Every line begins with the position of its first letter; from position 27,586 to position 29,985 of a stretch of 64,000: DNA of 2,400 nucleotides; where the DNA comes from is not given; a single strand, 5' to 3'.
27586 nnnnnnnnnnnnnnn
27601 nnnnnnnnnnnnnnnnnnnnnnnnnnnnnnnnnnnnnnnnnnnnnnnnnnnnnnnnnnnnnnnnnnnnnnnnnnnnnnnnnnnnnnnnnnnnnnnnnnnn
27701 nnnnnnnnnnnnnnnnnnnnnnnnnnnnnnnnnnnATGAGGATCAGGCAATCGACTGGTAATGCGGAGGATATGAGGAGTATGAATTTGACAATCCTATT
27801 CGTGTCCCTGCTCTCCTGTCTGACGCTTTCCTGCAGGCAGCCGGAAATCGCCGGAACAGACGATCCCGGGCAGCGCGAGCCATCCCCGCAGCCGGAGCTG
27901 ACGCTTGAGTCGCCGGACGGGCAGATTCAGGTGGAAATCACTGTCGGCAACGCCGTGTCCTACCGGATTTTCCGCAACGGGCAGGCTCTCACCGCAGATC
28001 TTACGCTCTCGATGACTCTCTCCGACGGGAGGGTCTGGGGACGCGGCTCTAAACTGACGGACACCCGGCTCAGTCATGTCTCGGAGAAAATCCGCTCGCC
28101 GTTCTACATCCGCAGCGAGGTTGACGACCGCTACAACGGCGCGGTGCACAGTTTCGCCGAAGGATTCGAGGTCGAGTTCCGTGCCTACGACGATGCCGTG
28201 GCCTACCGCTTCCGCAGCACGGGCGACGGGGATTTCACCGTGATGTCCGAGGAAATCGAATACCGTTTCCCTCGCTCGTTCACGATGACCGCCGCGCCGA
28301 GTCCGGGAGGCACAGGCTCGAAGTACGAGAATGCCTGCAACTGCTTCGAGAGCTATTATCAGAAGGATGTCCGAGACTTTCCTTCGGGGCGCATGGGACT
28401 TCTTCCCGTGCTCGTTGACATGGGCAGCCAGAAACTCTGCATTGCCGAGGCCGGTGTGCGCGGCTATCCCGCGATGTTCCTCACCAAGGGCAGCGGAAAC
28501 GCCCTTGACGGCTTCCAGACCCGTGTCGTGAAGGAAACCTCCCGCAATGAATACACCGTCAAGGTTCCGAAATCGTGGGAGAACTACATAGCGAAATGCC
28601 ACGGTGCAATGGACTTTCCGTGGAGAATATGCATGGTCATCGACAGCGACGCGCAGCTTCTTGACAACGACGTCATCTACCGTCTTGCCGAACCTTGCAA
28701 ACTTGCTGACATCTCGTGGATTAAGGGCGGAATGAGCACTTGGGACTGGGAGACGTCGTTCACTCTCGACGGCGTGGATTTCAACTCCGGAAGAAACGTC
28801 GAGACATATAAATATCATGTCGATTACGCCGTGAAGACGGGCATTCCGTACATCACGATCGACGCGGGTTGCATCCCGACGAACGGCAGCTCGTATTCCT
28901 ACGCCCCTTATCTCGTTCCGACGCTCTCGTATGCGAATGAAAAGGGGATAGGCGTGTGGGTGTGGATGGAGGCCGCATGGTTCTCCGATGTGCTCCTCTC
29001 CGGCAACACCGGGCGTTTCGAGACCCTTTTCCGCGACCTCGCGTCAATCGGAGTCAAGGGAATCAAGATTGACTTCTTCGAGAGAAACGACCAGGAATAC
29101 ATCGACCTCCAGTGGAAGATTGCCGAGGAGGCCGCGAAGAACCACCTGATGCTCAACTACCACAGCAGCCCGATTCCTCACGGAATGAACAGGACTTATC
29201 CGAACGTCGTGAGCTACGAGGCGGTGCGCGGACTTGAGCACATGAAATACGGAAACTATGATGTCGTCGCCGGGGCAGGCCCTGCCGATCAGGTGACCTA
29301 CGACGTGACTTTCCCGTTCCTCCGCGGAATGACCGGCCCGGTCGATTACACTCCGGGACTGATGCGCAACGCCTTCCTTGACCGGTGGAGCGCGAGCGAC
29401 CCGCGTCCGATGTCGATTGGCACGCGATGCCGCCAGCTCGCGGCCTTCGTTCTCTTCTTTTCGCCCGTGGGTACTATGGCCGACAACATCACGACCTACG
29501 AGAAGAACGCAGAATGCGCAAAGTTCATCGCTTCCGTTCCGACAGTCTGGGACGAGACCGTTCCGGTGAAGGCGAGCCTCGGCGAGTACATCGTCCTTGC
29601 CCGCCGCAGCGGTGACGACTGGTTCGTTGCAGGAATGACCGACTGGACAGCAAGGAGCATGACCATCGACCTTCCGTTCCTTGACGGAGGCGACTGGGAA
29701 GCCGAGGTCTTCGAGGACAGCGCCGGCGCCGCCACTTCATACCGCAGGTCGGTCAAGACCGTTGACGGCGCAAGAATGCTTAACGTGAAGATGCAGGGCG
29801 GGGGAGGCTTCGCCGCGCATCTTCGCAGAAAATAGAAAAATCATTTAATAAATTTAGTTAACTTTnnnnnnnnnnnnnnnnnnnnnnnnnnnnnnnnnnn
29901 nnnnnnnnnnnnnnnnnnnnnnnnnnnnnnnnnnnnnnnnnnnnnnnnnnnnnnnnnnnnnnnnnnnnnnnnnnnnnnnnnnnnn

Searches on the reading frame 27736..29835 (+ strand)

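Call 77: search_protein_families(library=pfam, proteins=[window:27736-29835:+], max_evalue=0.00001)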
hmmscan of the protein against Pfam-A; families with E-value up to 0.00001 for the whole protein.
window:27736-29835:+ (699 aa): 3 families
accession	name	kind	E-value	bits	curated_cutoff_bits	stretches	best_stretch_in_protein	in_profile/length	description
PF10566.15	Glyco_hydro_97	-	1.2e-69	235.2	32.5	1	325-602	1-275/275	Glycoside hydrolase 97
PF14508.12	GH97_N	-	2e-43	148.9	25.3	1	57-320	1-229/229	Glycosyl-hydrolase 97 N-terminal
PF14509.12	GH97_C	-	2.8e-27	95.3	25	1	604-696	1-96/97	Glycosyl-hydrolase 97 C-terminal, oligomerisation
